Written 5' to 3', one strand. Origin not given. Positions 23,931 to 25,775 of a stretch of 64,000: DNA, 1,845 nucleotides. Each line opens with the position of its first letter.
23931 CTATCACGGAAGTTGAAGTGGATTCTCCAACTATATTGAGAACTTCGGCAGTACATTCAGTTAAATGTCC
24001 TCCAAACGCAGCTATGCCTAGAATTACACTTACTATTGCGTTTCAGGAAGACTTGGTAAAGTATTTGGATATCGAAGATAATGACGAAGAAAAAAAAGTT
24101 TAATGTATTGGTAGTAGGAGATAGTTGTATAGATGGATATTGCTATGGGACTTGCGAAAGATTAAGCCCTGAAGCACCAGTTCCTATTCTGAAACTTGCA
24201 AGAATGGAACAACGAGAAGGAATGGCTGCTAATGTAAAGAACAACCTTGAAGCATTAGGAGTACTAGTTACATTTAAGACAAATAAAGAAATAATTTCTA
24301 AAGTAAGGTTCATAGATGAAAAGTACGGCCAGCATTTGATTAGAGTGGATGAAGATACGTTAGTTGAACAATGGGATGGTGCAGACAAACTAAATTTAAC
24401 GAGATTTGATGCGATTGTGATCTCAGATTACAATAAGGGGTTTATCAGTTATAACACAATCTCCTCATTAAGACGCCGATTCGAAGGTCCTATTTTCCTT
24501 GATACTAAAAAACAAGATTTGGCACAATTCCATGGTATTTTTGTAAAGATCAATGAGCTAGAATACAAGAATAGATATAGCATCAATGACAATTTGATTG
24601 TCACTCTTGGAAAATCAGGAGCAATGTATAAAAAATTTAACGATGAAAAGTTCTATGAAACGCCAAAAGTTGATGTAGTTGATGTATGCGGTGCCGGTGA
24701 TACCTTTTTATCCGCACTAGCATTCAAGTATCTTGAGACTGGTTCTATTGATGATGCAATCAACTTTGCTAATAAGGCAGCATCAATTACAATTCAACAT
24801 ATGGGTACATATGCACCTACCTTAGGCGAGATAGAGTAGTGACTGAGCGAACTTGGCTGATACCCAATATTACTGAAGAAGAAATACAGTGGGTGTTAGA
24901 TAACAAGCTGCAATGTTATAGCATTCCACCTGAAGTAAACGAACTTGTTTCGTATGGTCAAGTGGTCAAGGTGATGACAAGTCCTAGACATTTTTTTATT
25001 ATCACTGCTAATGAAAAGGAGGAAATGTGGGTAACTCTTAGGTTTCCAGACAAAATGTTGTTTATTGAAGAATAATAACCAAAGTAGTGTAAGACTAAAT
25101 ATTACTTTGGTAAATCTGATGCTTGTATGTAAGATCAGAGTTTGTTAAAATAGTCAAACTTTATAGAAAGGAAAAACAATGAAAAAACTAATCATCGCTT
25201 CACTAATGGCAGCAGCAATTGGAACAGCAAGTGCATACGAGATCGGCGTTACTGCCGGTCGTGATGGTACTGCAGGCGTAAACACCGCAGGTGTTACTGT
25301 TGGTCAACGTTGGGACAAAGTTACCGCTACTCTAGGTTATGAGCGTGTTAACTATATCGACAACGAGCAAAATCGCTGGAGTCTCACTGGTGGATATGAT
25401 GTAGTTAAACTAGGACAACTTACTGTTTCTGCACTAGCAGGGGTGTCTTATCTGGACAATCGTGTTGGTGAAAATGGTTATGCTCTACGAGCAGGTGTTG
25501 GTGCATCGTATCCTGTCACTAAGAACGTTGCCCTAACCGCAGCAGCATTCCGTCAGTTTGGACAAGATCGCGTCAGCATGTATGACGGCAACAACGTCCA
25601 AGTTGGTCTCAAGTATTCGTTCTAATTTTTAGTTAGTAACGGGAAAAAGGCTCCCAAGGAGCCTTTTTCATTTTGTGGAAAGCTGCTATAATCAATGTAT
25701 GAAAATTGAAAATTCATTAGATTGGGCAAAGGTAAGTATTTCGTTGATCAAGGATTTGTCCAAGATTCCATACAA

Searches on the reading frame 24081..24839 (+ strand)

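Call 52: search_protein_families(library=pfam, proteins=[window:24081-24839:+], max_evalue=0.001)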
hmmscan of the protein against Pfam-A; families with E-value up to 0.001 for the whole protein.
window:24081-24839:+ (252 aa): 1 family
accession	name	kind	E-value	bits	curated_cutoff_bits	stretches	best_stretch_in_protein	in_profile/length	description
PF00294.29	PfkB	-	6e-21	75.5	25.8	1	169-246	220-298/302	pfkB family carbohydrate kinase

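Call 84: search_protein_families(library=ncbifam, proteins=[window:24081-24839:+], max_evalue=0.001)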
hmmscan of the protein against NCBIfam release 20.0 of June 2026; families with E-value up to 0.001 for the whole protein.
window:24081-24839:+ (252 aa): 21 families
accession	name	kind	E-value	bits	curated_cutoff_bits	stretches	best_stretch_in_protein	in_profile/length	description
TIGR02198.1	rfaE_dom_I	equivalog_domain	1.1e-44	152.8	345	3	3-64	4-65/315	D-glycero-beta-D-manno-heptose-7-phosphate kinase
NF008454.0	PRK11316.1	equivalog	3.2e-34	118.4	521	3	5-63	9-67/475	bifunctional D-glycero-beta-D-manno-heptose-7-phosphate kinase/D-glycero-beta-D-manno-heptose 1-phosphate adenylyltransferase HldE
TIGR02152.1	D_ribokin_bact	equivalog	2.9e-20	72.8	299.65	1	170-250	213-295/298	ribokinase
NF008353.0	PRK11142.1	equivalog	3.2e-12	46.6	341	1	171-243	217-289/307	ribokinase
TIGR03828.1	pfkB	equivalog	1.3e-11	44.2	292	1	169-251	213-295/305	1-phosphofructokinase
TIGR03168.1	1-PFK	subfamily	5.6e-11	41.9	216.4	1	170-251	214-295/305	hexose kinase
TIGR04382.1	myo_inos_iolC_N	equivalog_domain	6e-09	35.6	300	1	170-243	221-295/309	5-dehydro-2-deoxygluconokinase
NF041164.1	NucKinThplmales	equivalog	1.1e-08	34.7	450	1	154-240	187-274/295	nucleoside kinase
NF041320.1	pfkB_Halo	equivalog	1.4e-08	34.5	400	1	170-251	209-290/302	1-phosphofructokinase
NF007321.0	PRK09813.1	equivalog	3.2e-07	30.1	247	1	172-243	189-260/261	fructoselysine 6-kinase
NF041134.1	R1P_kin_Thcocales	equivalog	4.6e-07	29.6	500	1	157-244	173-269/291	ADP-dependent ribose-1-phosphate kinase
NF006957.1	PRK09434.1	equivalog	4.8e-07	29.6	450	1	170-231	213-274/302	fructokinase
NF007068.0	PRK09513.1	equivalog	8.2e-07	28.5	432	1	170-238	218-286/312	1-phosphofructokinase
NF053626.1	RibKinHalex1628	equivalog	9.5e-07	28.6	330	1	160-243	193-278/293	ATP-dependent ribose-1-phosphate kinase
NF007355.0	PRK09850.1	equivalog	2e-06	27.1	540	1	171-248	219-297/313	pseudouridine kinase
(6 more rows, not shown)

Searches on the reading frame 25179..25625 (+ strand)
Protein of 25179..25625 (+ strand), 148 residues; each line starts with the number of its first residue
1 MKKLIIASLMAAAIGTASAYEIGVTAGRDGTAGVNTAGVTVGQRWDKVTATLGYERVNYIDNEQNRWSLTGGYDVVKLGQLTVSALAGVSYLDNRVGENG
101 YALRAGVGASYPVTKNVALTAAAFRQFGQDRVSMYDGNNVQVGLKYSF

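Call 82: search_protein_families(library=pfam, proteins=[window:25179-25625:+], max_evalue=0.001)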
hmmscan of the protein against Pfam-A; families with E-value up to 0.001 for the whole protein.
window:25179-25625:+ (148 aa): 1 family
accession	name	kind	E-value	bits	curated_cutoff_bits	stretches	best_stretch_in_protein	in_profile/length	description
PF07437.17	YfaZ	-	0.00043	20.4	23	1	1-124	1-118/180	YfaZ precursor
